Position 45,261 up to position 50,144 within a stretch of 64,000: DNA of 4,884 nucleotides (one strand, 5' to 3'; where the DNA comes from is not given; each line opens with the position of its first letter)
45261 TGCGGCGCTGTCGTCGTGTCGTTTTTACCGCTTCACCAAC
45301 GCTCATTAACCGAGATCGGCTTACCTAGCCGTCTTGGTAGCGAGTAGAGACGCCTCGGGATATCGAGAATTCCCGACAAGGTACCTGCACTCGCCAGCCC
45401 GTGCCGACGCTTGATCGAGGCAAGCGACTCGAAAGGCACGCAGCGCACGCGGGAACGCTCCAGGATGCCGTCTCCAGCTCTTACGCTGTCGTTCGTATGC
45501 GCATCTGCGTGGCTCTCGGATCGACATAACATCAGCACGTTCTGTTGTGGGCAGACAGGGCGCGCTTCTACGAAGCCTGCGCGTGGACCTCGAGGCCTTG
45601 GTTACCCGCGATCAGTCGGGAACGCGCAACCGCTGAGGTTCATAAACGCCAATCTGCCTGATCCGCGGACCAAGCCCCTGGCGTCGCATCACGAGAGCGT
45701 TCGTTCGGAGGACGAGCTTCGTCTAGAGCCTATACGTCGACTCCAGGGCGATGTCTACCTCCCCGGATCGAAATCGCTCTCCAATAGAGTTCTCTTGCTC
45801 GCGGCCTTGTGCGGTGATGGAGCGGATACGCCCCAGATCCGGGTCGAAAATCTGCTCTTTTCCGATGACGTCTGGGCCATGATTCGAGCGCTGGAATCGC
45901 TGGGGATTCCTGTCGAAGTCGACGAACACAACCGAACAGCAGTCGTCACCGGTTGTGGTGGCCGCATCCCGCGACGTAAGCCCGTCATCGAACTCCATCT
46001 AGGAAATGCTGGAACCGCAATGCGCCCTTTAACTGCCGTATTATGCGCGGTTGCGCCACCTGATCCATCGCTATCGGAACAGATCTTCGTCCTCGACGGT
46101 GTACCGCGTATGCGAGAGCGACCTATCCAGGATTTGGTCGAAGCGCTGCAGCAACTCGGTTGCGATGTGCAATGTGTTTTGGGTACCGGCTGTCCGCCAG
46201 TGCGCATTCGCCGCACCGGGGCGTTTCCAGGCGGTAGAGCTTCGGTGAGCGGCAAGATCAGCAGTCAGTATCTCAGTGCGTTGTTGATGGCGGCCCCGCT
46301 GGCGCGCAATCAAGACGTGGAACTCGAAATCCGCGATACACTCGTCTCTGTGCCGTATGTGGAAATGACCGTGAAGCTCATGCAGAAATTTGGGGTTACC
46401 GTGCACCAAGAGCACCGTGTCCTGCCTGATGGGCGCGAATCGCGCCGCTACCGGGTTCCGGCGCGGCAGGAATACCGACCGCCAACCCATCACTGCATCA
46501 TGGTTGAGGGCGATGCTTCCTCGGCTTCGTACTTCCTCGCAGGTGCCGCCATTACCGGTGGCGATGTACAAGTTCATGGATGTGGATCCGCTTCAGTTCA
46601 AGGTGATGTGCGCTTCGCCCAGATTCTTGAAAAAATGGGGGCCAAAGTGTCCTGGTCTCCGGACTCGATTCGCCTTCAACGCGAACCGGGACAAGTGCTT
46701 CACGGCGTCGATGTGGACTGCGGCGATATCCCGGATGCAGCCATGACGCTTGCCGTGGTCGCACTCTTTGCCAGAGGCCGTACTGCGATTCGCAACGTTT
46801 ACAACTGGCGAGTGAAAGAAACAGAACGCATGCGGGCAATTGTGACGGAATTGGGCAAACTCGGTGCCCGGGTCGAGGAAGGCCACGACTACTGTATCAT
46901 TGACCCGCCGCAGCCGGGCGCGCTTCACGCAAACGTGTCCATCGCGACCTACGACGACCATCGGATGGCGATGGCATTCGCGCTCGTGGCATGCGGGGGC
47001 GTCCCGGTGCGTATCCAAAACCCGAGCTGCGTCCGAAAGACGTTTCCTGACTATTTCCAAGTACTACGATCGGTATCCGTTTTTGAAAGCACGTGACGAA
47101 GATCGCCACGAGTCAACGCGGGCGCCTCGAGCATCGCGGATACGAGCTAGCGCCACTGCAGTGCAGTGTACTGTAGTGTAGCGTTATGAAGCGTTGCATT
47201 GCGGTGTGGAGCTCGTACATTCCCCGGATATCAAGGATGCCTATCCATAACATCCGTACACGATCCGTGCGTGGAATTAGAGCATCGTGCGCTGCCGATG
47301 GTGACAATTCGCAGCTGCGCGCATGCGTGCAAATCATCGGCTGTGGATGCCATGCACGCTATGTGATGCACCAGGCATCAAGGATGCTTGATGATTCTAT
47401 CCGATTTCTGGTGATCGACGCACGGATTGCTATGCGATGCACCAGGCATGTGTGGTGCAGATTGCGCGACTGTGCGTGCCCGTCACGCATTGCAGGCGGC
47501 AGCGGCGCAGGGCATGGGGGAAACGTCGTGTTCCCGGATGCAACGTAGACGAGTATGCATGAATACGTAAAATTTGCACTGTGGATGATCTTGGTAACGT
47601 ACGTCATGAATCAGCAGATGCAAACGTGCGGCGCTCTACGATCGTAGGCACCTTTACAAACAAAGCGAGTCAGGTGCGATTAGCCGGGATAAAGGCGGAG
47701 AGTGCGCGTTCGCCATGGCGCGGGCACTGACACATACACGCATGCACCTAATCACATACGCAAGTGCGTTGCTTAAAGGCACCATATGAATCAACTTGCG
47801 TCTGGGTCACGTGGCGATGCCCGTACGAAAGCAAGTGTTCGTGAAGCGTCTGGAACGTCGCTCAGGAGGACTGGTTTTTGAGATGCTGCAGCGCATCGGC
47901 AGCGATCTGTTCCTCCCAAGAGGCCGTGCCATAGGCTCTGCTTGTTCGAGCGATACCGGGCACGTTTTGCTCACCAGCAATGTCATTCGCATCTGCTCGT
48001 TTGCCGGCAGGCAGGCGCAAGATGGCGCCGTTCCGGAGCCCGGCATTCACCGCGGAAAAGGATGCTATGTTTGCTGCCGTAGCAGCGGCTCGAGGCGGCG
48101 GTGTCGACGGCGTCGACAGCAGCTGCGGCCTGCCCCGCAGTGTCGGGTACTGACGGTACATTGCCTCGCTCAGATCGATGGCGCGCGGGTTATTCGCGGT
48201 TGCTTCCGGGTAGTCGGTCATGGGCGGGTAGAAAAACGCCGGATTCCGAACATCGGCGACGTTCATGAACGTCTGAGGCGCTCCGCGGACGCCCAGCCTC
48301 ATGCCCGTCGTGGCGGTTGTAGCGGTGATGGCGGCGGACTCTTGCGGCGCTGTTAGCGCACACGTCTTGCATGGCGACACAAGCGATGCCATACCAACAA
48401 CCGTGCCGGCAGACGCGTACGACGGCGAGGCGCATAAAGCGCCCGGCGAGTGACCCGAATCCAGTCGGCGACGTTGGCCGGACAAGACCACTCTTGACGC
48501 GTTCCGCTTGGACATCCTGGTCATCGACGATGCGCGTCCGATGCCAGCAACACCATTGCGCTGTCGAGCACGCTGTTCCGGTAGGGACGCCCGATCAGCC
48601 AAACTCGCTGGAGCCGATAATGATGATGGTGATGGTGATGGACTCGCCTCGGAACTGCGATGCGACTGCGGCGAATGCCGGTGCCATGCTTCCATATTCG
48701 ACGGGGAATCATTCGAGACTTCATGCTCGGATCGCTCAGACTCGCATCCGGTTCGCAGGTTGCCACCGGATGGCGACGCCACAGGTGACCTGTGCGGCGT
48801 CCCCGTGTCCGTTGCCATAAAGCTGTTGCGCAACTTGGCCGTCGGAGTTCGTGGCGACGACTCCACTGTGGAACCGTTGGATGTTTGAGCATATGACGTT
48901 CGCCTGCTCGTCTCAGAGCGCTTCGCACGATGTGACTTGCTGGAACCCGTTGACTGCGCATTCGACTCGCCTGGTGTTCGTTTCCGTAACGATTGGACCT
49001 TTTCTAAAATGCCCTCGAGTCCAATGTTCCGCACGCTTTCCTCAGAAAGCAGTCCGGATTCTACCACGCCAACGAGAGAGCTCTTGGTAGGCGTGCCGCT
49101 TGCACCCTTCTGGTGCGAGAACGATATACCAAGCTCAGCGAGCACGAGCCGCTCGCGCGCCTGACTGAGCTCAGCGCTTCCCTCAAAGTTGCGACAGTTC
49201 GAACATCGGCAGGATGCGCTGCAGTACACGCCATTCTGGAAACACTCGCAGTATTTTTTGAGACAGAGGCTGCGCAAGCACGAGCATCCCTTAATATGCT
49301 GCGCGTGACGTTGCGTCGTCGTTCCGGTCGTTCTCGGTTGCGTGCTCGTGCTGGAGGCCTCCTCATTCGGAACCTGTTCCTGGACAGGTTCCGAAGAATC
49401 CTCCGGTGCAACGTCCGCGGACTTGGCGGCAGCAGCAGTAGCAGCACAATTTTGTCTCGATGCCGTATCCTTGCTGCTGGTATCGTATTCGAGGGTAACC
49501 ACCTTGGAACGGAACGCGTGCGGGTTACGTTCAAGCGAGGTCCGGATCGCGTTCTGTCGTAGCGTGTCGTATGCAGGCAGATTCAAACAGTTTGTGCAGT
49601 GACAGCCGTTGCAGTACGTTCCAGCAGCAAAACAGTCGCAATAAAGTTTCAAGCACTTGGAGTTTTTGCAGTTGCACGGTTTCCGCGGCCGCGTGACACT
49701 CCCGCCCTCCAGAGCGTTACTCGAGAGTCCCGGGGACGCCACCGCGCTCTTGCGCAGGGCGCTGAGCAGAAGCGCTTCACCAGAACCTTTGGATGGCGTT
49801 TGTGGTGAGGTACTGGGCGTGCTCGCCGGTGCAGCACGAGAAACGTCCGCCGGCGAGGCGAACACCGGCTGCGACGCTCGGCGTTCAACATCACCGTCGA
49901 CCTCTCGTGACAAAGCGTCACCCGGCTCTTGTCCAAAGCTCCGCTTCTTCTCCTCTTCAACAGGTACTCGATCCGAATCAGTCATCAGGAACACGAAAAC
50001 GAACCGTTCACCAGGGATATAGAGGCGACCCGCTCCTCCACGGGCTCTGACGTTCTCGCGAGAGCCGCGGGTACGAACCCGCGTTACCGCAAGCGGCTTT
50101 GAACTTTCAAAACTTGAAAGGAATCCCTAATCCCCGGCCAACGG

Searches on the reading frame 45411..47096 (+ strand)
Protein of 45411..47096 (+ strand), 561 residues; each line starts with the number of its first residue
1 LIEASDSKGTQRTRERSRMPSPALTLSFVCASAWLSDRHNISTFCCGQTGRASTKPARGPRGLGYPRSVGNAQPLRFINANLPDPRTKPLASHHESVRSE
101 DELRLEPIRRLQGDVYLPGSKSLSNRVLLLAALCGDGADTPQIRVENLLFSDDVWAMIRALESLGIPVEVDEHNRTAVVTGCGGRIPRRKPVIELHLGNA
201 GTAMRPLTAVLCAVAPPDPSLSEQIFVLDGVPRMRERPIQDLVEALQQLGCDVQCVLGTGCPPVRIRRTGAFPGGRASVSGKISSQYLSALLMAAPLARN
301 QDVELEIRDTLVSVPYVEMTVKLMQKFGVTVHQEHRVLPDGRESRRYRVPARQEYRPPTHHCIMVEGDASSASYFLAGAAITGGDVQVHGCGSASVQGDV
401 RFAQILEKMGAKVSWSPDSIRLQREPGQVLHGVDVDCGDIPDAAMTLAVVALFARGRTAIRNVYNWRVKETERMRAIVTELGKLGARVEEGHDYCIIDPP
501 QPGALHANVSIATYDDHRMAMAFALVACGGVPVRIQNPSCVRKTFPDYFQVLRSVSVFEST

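Call 49: search_protein_families(library=pfam, proteins=[window:45411-47096:+], max_evalue=0.00001)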
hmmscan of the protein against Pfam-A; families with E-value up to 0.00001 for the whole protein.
window:45411-47096:+ (561 aa): 1 family
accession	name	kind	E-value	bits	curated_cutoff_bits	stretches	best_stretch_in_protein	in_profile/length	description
PF00275.25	EPSP_synthase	-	2.7e-116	389.2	22.8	1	106-552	2-417/417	EPSP synthase (3-phosphoshikimate 1-carboxyvinyltransferase)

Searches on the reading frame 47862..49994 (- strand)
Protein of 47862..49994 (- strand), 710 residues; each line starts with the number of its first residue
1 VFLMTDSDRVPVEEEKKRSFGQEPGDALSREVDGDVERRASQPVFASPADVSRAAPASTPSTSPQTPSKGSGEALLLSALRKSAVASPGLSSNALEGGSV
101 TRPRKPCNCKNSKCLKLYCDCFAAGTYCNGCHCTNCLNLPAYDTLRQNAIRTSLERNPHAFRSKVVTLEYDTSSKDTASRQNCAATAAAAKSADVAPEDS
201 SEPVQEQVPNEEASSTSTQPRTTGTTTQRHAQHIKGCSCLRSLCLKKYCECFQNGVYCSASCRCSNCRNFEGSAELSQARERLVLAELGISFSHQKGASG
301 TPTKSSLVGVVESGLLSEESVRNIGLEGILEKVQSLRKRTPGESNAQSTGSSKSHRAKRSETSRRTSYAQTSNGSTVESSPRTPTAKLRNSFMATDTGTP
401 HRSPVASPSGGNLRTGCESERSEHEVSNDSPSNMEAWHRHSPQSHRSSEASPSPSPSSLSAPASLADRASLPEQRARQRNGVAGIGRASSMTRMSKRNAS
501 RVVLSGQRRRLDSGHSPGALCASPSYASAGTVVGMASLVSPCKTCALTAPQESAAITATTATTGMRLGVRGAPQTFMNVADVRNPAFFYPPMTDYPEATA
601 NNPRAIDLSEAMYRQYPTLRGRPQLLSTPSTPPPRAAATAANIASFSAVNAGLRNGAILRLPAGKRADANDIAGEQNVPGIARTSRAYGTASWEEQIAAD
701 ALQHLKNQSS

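Call 49: search_protein_families(library=pfam, proteins=[window:47862-49994:-], max_evalue=0.00001)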
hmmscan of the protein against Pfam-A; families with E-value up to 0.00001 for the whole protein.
window:47862-49994:- (710 aa): 1 family
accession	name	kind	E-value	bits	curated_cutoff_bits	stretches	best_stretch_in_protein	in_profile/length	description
PF03638.21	TCR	-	3.6e-23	82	23.5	2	105-138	2-36/38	Tesmin/TSO1-like CXC domain, cysteine-rich domain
